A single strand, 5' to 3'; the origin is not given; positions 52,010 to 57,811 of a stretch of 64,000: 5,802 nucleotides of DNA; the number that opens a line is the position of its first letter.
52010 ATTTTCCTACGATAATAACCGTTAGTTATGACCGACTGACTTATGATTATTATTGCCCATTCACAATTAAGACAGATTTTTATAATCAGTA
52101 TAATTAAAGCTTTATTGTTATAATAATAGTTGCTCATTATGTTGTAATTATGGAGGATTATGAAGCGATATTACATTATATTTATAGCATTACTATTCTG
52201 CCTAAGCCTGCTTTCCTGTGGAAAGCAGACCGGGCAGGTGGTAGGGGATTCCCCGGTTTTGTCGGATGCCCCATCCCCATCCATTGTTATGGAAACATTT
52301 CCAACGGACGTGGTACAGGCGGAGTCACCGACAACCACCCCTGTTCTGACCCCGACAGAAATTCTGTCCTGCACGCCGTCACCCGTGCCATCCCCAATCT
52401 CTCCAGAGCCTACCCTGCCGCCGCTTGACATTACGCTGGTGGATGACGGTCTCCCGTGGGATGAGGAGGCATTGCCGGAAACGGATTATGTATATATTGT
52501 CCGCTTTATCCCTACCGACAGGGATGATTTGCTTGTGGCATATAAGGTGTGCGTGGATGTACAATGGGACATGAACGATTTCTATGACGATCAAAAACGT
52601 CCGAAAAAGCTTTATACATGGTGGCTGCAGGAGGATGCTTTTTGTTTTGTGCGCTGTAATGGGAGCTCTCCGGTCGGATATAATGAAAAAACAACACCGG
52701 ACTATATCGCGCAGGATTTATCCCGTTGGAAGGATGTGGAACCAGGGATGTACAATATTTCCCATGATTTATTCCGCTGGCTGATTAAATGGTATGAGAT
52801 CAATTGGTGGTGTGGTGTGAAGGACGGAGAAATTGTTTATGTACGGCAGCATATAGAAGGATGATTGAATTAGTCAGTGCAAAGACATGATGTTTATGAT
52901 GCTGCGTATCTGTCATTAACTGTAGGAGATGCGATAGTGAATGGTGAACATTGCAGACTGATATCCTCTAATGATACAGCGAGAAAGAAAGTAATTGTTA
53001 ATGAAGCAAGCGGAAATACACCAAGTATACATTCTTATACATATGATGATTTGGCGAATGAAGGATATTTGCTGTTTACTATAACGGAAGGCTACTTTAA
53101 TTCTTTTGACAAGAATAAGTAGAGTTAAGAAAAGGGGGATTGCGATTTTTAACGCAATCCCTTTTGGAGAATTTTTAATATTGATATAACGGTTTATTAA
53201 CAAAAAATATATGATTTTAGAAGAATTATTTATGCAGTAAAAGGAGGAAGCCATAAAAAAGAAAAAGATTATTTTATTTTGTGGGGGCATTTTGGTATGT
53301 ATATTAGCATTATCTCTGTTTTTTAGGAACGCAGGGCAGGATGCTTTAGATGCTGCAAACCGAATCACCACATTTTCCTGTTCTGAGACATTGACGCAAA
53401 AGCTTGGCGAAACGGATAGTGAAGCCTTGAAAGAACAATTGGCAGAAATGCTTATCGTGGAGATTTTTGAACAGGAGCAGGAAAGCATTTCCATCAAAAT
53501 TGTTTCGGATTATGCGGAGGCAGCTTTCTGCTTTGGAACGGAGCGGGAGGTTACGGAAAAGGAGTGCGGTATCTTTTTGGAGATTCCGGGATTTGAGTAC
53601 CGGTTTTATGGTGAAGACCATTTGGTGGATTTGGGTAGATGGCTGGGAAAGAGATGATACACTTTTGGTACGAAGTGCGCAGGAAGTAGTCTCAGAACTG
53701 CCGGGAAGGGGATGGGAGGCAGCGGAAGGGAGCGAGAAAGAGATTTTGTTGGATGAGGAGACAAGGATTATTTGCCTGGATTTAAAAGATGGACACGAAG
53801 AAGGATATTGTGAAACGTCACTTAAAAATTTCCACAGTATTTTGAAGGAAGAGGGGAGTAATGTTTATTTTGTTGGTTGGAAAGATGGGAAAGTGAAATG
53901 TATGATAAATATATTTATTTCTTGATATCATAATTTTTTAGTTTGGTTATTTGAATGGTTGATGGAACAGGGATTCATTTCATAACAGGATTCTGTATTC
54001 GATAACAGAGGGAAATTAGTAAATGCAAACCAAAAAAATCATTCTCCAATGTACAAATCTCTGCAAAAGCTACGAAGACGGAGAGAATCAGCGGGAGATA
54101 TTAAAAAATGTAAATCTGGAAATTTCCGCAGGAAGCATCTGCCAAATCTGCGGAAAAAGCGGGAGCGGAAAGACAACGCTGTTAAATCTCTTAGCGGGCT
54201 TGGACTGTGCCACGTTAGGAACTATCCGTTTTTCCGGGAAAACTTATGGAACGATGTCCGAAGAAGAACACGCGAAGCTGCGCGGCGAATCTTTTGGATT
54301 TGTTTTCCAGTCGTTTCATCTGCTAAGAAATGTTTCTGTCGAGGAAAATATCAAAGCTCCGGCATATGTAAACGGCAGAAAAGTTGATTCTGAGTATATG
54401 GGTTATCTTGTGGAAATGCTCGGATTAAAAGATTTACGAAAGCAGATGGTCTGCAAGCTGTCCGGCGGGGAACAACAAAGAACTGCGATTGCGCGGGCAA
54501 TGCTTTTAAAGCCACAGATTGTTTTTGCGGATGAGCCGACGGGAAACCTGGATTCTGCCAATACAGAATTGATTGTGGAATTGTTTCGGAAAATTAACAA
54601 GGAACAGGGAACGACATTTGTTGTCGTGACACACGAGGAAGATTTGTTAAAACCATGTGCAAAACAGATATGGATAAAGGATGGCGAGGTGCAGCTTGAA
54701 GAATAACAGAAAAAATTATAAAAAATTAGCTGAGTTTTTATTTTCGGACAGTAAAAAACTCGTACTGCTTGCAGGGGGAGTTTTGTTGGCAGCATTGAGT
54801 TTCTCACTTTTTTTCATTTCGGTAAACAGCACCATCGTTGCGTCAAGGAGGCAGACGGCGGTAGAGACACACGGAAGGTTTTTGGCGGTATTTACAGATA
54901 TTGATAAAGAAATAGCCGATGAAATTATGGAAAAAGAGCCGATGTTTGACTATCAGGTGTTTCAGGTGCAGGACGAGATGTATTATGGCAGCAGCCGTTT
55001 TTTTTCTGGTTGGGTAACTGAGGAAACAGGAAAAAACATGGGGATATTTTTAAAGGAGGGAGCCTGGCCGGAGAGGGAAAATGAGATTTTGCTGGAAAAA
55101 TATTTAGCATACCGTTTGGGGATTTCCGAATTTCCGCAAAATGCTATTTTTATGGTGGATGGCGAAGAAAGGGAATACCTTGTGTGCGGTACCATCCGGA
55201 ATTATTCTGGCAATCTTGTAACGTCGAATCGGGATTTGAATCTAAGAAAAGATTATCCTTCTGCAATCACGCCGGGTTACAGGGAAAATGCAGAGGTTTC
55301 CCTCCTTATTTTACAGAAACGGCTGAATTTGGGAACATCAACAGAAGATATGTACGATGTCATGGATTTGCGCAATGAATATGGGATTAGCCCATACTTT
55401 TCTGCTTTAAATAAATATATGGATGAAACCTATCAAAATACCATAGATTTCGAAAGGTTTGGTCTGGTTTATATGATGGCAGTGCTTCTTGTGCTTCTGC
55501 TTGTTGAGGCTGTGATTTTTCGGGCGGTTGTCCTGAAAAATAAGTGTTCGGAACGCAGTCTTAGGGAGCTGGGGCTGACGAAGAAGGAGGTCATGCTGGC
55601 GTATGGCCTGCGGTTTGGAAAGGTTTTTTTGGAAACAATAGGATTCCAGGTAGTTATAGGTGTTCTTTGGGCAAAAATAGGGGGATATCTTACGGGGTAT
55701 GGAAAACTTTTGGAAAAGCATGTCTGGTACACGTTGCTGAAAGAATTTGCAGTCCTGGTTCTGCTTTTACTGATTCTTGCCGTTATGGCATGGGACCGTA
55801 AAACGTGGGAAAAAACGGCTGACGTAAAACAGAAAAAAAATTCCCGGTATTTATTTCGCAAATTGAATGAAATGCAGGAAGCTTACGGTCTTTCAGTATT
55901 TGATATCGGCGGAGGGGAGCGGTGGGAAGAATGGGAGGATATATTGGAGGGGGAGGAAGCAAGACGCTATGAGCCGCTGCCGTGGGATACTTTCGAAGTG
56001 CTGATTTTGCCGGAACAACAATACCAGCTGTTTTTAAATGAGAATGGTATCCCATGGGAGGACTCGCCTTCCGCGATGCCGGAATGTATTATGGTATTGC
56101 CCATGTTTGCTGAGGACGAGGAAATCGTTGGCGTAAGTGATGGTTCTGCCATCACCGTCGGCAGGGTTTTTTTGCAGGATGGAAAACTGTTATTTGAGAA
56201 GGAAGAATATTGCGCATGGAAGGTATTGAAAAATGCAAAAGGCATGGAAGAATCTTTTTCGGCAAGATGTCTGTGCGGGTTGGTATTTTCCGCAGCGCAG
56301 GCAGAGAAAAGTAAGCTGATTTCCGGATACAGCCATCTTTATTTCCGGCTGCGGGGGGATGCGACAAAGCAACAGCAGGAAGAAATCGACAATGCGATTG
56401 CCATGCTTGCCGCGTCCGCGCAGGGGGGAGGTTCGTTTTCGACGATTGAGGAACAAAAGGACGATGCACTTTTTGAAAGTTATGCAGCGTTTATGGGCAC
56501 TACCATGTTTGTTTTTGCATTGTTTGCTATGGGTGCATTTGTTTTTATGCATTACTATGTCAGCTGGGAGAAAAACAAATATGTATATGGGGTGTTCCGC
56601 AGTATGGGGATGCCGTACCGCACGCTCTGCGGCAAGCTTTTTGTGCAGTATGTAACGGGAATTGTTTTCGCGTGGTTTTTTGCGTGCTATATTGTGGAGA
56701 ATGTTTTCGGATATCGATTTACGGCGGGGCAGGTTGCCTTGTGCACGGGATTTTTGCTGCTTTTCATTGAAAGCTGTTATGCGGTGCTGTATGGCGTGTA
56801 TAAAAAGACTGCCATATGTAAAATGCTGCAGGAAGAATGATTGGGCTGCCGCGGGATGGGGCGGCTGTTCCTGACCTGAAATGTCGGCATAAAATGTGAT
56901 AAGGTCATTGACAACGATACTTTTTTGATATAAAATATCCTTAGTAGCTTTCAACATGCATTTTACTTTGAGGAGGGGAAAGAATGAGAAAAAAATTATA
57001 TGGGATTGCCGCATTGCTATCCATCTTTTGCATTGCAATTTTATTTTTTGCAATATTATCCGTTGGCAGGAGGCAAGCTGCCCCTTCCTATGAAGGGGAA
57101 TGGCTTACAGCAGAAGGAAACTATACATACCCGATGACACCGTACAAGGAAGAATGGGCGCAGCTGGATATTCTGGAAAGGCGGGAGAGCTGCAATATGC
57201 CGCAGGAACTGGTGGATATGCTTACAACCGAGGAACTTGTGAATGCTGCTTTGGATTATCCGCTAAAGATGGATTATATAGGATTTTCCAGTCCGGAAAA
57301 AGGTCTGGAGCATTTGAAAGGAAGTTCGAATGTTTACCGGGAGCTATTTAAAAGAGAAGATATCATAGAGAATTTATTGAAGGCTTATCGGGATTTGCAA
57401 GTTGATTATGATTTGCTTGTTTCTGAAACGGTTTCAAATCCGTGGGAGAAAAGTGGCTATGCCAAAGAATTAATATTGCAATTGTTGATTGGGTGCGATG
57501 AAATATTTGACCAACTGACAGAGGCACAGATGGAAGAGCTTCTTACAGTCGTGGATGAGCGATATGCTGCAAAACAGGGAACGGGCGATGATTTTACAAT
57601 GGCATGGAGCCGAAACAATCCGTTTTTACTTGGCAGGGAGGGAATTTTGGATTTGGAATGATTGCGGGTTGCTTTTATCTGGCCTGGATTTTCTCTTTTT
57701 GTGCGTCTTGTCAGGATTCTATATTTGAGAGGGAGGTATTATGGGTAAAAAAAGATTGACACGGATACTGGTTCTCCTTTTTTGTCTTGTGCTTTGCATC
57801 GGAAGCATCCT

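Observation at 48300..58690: Low-G+C island: candidate peptide-controlled secreted cell-wall hydrolase, lipoprotein and ABC system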

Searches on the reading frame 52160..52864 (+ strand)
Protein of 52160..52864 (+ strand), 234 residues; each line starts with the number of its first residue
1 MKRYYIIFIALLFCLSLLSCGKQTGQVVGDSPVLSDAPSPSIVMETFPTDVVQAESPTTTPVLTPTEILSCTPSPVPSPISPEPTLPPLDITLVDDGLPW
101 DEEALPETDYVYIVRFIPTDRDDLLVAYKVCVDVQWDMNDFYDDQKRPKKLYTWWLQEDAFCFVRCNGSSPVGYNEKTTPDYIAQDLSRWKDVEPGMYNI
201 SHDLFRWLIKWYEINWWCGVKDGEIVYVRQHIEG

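Call 3: search_protein_families(library=pfam, proteins=[window:52160-52864:+], max_evalue=0.1)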
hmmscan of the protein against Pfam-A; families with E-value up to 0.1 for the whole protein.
window:52160-52864:+ (234 aa): 0 families

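Call 33: search_protein_families(library=ncbifam, proteins=[window:52160-52864:+], max_evalue=0.1)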
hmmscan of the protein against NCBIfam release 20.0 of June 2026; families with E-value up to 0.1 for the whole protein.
window:52160-52864:+ (234 aa): 0 families

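Call 73: search_protein_families(library=phrogs, proteins=[window:52160-52864:+], max_evalue=0.01)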
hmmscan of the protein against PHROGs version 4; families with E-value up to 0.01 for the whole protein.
window:52160-52864:+ (234 aa): 0 families

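Call 74: search_protein_families(library=padloc, proteins=[window:52160-52864:+], max_evalue=0.01)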
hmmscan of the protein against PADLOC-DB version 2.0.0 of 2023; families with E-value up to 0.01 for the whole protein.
window:52160-52864:+ (234 aa): 0 families

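Call 75: find_homologous_proteins(query=window:52160-52864:+, max_evalue=0.01)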
Query window:52160-52864:+ (234 aa): 2 proteins with E <= 0.01 among 106 candidates.
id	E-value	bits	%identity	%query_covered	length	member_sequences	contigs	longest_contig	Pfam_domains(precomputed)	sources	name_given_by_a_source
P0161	9.0e-160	548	100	100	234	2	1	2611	-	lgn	-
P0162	1.9e-77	278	51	100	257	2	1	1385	-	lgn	-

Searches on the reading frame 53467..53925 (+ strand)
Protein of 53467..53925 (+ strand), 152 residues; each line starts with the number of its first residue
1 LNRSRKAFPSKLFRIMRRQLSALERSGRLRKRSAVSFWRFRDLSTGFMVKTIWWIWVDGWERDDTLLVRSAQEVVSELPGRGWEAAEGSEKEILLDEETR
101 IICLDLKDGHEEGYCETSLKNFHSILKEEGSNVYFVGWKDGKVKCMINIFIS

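Call 3: search_protein_families(library=pfam, proteins=[window:53467-53925:+], max_evalue=0.1)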
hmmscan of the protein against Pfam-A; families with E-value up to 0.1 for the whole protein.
window:53467-53925:+ (152 aa): 1 family
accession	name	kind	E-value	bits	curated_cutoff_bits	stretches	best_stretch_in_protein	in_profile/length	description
PF16365.12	EutK_C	-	0.087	13.3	27.5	0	17-33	32-48/52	Ethanolamine utilization protein EutK C-terminus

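Call 33: search_protein_families(library=ncbifam, proteins=[window:53467-53925:+], max_evalue=0.1)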
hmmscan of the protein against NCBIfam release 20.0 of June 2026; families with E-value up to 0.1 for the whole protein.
window:53467-53925:+ (152 aa): 0 families

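Call 73: search_protein_families(library=phrogs, proteins=[window:53467-53925:+], max_evalue=0.01)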
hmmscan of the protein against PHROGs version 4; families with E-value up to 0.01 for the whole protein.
window:53467-53925:+ (152 aa): 0 families

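Call 74: search_protein_families(library=padloc, proteins=[window:53467-53925:+], max_evalue=0.01)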
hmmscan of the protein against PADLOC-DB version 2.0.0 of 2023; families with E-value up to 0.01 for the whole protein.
window:53467-53925:+ (152 aa): 0 families

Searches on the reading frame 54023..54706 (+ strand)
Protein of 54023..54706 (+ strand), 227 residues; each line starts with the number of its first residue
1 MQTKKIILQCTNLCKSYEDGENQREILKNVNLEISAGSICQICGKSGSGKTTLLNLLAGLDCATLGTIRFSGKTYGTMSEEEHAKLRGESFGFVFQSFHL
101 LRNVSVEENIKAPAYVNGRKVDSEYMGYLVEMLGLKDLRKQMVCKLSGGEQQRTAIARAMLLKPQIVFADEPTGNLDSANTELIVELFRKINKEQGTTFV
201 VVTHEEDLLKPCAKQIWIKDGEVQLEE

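Call 3: search_protein_families(library=pfam, proteins=[window:54023-54706:+], max_evalue=0.1)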
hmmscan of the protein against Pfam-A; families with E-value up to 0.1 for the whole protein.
window:54023-54706:+ (227 aa): 15 families
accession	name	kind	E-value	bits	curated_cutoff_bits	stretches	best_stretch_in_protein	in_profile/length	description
PF00005.33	ABC_tran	-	5.2e-32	111.8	25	1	27-173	1-136/137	ABC transporter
PF02463.25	SMC_N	-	7.3e-07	29.3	40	1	108-218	105-211/220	RecF/RecN/SMC N terminal domain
PF13304.12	AAA_21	-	1.9e-06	28.6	27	1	159-205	251-299/304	AAA domain, putative AbiEii toxin, Type IV TA system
PF03193.22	RsgA_GTPase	-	0.00044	20.6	30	1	22-69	92-138/174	RsgA GTPase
PF13238.12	AAA_18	-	0.00059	20.7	29.4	1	42-88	3-25/128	AAA domain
PF13166.12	AAA_13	-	0.002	17.3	36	0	161-216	524-581/713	AAA domain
PF13481.12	AAA_25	-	0.0031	17.6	27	0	34-58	30-54/195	AAA domain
PF20720.3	nSTAND3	-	0.0045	17.1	27.2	0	38-58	18-38/155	Novel STAND NTPase 3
PF13401.12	AAA_22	-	0.0053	17.5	27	1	38-61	6-29/130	AAA domain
PF13555.12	AAA_29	-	0.0072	16.5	27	1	31-54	16-39/61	P-loop containing region of AAA domain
PF13476.12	AAA_23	-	0.011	16.8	27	1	28-57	11-39/201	AAA domain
PF03205.20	MobB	-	0.031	14.6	26.6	1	39-57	1-19/133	Molybdopterin guanine dinucleotide synthesis protein B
PF13558.12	SbcC_Walker_B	-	0.049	14.3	27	0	144-189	31-89/90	SbcC/RAD50-like, Walker B motif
PF13191.12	AAA_16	-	0.072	14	32.6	0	23-58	8-45/167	AAA ATPase domain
PF00004.35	AAA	-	0.083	13.8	21.2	0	42-75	3-34/131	ATPase family associated with various cellular activities (AAA)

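Call 33: search_protein_families(library=ncbifam, proteins=[window:54023-54706:+], max_evalue=0.1)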
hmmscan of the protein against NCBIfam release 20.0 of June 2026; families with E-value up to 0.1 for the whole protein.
window:54023-54706:+ (227 aa): 201 families (the best 25 are shown)
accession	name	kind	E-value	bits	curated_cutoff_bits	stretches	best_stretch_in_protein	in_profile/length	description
TIGR02211.1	LolD_lipo_ex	equivalog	8.8e-69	231.4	307.75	1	7-223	1-219/221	lipoprotein-releasing ABC transporter ATP-binding protein LolD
NF008639.0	PRK11629.1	equivalog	1.1e-60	205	360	1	4-225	3-226/234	lipoprotein-releasing ABC transporter ATP-binding protein LolD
NF007879.0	PRK10584.1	equivalog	6.7e-57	192.8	336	1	6-225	5-226/228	putative ABC transporter ATP-binding protein YbbA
TIGR03608.1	L_ocin_972_ABC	subfamily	6e-55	185.9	254.85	1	22-216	9-204/206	putative bacteriocin export ABC transporter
NF007826.0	PRK10535.1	equivalog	2e-53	181.6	966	1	7-223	4-221/648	macrolide ABC transporter ATP-binding protein/permease MacB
TIGR02673.1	FtsE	equivalog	1.4e-52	178.5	264.85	1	8-216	2-207/214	cell division ATP-binding protein FtsE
TIGR02982.1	heterocyst_DevA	subfamily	3.4e-48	164.1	295.8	1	8-223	2-219/220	ABC exporter ATP-binding subunit, DevA family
NF038007.1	ABC_ATP_DarD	equivalog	1.8e-47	161.6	375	1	8-222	2-217/218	darobactin export ABC transporter ATP-binding protein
TIGR02315.1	ABC_phnC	equivalog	5.3e-43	147.2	266.1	1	7-223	1-224/243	phosphonate ABC transporter ATP-binding protein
TIGR03265.1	PhnT2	equivalog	6.8e-38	130.8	457.7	1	8-207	5-196/353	putative 2-aminoethylphosphonate ABC transporter ATP-binding protein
NF040933.2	ABC_arch_GlcV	equivalog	2.3e-37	128.7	450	1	9-214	4-210/357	glucose ABC transporter ATP-binding protein GlcV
TIGR02314.1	ABC_MetN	equivalog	2.8e-37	128.5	499.7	1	9-222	3-218/343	methionine ABC transporter ATP-binding protein MetN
TIGR00968.1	3a0106s01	subfamily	1.8e-35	122.6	342.75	1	24-218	13-203/237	sulfate ABC transporter ATP-binding protein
NF008105.0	PRK10851.1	equivalog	2.7e-35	121.7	502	1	22-216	13-207/362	sulfate/thiosulfate ABC transporter ATP-binding protein CysA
NF008338.0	PRK11124.1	equivalog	1.1e-34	120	369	1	24-223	15-219/242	arginine ABC transporter ATP-binding protein ArtP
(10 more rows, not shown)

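Call 74: search_protein_families(library=padloc, proteins=[window:54023-54706:+], max_evalue=0.01)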
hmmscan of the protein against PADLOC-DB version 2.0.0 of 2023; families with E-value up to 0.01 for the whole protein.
window:54023-54706:+ (227 aa): 14 families
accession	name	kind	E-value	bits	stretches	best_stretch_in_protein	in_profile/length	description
PDLC04135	mad3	-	1.1e-30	105.4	2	127-221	246-340/374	mads_3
PDLC04140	mad8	-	3.1e-12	44.6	1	19-210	9-239/314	mads_8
PDLC02335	AbiLi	-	7.1e-08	29.9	1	41-219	80-251/326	AbiLi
PDLC04164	AriA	-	5.1e-07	27.5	1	142-206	168-233/253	-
PDLC02980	AriA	-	3e-06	25.4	0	160-205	255-299/304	-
PDLC02914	ATPase-Toprim_I-B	-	8.3e-06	23.2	0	29-61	17-49/443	-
PDLC03859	LmuB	-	9.2e-06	23.1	0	164-210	540-590/611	-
PDLC04213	HEC-02A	-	1.7e-05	22.5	0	157-210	225-277/337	-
PDLC00289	PtuA1|PtuA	-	7.7e-05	19.9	0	145-209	227-292/404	AAA ATPase domain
PDLC03865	LmuB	-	0.0019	14.4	1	164-210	933-979/1007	-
PDLC04214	HEC-02A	-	0.005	14.2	0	159-205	233-278/338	-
PDLC03878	NsnB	-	0.0061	14.4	0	164-220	237-290/345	-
PDLC04182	HEC-01A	-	0.0066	13.5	0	30-60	18-54/406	-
PDLC02915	ATPase-Toprim_I-B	-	0.009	12.8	0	162-215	255-305/623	-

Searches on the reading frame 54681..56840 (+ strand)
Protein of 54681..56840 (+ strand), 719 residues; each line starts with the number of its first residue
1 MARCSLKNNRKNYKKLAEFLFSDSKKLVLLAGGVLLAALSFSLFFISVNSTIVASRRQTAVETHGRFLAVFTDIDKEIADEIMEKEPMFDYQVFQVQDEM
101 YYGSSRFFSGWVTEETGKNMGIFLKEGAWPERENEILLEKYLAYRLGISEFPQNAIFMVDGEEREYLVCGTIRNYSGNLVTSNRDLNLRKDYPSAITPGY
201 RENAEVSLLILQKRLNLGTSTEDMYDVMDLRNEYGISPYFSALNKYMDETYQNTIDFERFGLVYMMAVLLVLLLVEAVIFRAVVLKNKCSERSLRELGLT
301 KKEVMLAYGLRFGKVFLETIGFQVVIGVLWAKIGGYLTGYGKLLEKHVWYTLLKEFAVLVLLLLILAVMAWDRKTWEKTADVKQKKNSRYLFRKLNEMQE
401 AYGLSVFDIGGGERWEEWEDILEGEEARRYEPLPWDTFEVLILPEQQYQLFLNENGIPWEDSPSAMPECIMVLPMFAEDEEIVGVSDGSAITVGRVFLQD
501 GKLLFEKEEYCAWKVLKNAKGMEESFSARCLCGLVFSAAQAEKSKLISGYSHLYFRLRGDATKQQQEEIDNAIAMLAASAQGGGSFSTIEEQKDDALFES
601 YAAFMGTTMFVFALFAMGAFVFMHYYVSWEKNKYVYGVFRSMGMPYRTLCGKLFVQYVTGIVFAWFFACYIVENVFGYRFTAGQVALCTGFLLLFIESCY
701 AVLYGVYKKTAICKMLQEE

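Call 3: search_protein_families(library=pfam, proteins=[window:54681-56840:+], max_evalue=0.1)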
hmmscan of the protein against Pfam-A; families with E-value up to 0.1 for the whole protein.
window:54681-56840:+ (719 aa): 1 family
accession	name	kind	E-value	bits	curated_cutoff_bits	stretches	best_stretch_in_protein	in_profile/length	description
PF12698.13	ABC2_membrane_3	-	0.00034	20.2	31.6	1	592-704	152-259/347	ABC-2 family transporter protein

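Call 33: search_protein_families(library=ncbifam, proteins=[window:54681-56840:+], max_evalue=0.1)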
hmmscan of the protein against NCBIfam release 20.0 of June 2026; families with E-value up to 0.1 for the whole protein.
window:54681-56840:+ (719 aa): 0 families

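Call 73: search_protein_families(library=phrogs, proteins=[window:54681-56840:+], max_evalue=0.01)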
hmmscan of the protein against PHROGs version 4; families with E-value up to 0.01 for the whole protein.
window:54681-56840:+ (719 aa): 0 families

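Call 74: search_protein_families(library=padloc, proteins=[window:54681-56840:+], max_evalue=0.01)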
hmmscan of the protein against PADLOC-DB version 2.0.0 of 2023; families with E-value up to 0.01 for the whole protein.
window:54681-56840:+ (719 aa): 0 families

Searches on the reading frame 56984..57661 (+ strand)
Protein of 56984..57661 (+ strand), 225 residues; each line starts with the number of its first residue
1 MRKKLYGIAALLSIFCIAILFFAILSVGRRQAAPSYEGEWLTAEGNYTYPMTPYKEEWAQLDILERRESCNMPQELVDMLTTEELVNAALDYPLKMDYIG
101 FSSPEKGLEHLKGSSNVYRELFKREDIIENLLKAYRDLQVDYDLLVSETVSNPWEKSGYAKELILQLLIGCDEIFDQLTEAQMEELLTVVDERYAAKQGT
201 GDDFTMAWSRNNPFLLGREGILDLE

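Call 3: search_protein_families(library=pfam, proteins=[window:56984-57661:+], max_evalue=0.1)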
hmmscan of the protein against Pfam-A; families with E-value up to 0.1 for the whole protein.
window:56984-57661:+ (225 aa): 1 family
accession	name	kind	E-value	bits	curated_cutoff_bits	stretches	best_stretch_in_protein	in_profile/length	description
PF15706.10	TMEM132_C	-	0.039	14.1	27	1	7-27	34-54/87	TMEM132 C-terminal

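Call 33: search_protein_families(library=ncbifam, proteins=[window:56984-57661:+], max_evalue=0.1)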
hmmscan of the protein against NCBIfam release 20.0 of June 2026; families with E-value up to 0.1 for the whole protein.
window:56984-57661:+ (225 aa): 0 families

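Call 73: search_protein_families(library=phrogs, proteins=[window:56984-57661:+], max_evalue=0.01)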
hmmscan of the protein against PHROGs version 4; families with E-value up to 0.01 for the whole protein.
window:56984-57661:+ (225 aa): 0 families

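Call 74: search_protein_families(library=padloc, proteins=[window:56984-57661:+], max_evalue=0.01)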
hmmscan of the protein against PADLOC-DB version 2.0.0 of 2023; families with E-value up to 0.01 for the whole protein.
window:56984-57661:+ (225 aa): 0 families
